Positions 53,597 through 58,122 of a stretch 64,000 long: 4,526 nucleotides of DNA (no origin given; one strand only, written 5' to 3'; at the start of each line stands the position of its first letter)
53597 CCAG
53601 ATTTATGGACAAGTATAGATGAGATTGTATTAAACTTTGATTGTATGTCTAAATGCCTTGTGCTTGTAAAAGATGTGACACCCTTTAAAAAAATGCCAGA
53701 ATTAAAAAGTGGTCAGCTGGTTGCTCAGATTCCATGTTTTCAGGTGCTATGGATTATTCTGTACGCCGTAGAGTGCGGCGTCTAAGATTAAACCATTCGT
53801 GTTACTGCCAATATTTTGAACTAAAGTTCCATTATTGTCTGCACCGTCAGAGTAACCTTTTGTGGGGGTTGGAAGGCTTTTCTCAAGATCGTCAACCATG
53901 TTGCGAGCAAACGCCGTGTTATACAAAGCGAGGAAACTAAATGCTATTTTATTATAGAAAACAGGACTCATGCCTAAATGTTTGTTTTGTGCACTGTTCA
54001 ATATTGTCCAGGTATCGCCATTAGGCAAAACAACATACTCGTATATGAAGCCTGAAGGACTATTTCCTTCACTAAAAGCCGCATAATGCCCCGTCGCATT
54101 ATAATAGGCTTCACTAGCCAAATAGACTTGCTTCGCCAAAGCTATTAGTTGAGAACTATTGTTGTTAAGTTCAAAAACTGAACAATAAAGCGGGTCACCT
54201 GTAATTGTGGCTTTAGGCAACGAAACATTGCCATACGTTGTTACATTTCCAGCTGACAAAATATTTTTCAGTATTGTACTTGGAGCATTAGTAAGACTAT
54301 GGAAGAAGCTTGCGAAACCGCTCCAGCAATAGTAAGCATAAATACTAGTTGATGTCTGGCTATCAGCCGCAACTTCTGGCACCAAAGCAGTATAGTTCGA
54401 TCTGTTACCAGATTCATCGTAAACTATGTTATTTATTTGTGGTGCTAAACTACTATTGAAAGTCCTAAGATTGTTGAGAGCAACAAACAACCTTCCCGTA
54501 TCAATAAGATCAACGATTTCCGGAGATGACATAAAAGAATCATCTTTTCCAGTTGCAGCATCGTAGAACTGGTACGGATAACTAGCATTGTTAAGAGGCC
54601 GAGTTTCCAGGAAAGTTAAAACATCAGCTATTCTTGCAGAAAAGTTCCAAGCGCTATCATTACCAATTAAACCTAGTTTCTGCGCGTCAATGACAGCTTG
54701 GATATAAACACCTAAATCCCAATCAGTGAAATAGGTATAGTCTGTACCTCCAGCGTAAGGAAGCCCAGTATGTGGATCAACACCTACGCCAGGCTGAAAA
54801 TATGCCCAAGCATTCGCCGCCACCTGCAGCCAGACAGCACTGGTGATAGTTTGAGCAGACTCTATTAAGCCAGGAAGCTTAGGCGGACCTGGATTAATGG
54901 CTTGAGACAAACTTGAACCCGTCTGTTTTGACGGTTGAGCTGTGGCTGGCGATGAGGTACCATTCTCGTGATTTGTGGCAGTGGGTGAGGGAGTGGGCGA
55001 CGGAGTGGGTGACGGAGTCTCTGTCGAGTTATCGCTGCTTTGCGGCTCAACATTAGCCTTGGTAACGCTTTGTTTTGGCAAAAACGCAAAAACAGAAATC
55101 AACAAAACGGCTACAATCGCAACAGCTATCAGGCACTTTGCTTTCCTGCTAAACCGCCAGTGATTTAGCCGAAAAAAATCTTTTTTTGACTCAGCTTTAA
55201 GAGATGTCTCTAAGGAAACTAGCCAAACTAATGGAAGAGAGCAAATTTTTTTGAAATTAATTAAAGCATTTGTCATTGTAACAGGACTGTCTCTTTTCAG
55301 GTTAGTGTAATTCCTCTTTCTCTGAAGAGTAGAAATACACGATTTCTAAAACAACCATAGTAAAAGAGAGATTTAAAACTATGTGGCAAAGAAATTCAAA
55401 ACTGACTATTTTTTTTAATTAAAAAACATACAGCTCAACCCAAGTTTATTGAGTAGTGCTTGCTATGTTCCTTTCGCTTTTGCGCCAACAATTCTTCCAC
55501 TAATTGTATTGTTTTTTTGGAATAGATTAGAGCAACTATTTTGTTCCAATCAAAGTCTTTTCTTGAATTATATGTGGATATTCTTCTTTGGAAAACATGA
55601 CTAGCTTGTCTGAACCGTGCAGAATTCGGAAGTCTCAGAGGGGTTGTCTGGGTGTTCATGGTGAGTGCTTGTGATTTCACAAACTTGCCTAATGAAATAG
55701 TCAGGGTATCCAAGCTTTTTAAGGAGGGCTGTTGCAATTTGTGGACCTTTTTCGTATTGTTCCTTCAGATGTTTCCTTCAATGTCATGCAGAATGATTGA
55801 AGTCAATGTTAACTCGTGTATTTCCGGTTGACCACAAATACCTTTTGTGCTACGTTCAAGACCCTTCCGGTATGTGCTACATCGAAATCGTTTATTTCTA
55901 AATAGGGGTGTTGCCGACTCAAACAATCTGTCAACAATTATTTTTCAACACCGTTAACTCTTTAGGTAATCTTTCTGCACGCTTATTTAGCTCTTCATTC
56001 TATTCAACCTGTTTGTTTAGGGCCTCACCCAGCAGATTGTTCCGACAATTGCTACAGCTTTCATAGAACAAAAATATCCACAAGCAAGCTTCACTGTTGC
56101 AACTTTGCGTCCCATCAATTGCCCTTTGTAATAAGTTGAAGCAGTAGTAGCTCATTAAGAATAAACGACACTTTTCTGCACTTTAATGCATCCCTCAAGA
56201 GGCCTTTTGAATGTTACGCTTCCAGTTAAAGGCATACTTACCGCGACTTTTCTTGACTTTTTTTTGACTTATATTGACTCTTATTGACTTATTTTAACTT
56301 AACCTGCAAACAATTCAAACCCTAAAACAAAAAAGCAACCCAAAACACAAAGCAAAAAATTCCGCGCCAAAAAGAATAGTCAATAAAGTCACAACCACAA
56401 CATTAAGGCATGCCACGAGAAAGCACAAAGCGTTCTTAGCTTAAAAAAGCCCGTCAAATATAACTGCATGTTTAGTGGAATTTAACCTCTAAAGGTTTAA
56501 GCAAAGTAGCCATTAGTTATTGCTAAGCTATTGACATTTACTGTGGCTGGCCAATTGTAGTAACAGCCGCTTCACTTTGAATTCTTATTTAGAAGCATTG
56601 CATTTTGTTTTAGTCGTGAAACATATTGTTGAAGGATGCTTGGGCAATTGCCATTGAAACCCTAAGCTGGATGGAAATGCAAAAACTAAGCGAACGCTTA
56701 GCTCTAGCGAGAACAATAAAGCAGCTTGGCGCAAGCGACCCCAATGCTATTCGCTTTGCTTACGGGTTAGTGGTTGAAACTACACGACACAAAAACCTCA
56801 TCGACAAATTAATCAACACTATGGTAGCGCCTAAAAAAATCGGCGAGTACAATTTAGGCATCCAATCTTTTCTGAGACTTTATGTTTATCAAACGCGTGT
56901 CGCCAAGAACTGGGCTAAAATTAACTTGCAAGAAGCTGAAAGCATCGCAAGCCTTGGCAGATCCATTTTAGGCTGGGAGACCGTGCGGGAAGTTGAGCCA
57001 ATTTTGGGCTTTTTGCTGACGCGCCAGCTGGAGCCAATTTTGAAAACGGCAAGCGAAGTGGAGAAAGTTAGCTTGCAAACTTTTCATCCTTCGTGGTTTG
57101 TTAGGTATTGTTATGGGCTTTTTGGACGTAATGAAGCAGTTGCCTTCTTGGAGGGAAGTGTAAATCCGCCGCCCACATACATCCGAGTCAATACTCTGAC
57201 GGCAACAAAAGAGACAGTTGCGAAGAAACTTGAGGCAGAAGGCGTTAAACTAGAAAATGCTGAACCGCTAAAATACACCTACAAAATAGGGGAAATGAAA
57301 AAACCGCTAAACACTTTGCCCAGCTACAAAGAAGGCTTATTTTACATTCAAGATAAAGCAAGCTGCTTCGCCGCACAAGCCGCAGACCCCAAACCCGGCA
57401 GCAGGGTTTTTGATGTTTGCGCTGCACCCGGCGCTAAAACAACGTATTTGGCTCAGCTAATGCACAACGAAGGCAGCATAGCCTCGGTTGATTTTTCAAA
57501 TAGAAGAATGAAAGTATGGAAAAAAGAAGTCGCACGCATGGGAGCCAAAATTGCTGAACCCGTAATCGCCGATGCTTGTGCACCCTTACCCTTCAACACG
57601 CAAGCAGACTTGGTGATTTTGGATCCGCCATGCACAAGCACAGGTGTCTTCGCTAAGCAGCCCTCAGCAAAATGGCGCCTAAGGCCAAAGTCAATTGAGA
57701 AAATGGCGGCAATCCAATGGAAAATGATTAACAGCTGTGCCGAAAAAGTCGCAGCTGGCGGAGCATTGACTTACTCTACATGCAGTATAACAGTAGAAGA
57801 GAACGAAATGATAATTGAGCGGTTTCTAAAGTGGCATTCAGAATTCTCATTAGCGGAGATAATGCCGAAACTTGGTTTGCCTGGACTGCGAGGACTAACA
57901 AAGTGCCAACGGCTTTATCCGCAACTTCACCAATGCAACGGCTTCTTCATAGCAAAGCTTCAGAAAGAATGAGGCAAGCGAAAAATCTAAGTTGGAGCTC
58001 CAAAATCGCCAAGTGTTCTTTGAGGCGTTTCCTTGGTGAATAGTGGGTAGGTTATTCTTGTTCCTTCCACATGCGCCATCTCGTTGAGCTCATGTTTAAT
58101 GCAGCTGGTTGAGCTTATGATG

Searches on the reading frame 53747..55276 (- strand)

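Call 6: search_protein_families(library=pfam, proteins=[window:53747-55276:-], max_evalue=0.001)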
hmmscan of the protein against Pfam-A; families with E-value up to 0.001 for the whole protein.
window:53747-55276:- (509 aa): 1 family
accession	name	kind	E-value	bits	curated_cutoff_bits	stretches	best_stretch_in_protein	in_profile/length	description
PF11329.14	DUF3131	-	2.4e-34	119.4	20.3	1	152-505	2-365/367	Protein of unknown function (DUF3131)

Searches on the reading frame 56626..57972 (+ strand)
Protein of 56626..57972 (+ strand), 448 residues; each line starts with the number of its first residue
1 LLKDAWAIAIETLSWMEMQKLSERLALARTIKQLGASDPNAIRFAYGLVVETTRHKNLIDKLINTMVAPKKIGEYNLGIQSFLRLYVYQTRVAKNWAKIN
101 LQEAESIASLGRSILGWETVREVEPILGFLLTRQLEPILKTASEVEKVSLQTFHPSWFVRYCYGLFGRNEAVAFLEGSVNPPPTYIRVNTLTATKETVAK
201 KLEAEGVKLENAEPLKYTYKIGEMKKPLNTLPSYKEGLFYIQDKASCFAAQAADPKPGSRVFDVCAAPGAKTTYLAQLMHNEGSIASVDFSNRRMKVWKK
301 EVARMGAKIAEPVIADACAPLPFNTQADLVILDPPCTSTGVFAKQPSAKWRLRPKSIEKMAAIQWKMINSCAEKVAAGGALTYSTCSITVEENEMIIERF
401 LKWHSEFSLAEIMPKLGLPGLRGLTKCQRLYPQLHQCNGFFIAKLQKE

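Call 6: search_protein_families(library=pfam, proteins=[window:56626-57972:+], max_evalue=0.001)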
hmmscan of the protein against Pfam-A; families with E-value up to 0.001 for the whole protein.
window:56626-57972:+ (448 aa): 8 families
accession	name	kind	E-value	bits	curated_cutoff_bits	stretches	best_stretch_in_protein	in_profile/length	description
PF01189.24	Methyltr_RsmB-F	-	5.9e-48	163.6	27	1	252-446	3-199/199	16S rRNA methyltransferase RsmB/F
PF22458.1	RsmF-B_ferredox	-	6.6e-09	36.2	27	1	154-212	1-58/74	Methyltr_RsmF/B-like, ferredoxin-like domain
PF17125.10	Methyltr_RsmF_N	-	8.1e-06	26.6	34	1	155-243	2-85/86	N-terminal domain of 16S rRNA methyltransferase RsmF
PF01209.24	Ubie_methyltran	-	8.5e-05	22.4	20.1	1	248-326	38-115/233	ubiE/COQ5 methyltransferase family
PF01728.25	FtsJ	-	0.00012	22.5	24.1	1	256-334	20-99/181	FtsJ-like methyltransferase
PF13847.12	Methyltransf_31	-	0.00045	20.4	27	1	256-387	2-113/145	Methyltransferase domain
PF01029.23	NusB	-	0.00077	20.3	23.1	0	8-94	6-98/133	NusB family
PF01269.23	Fibrillarin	-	0.0008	19.1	27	0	256-325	70-137/227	Fibrillarin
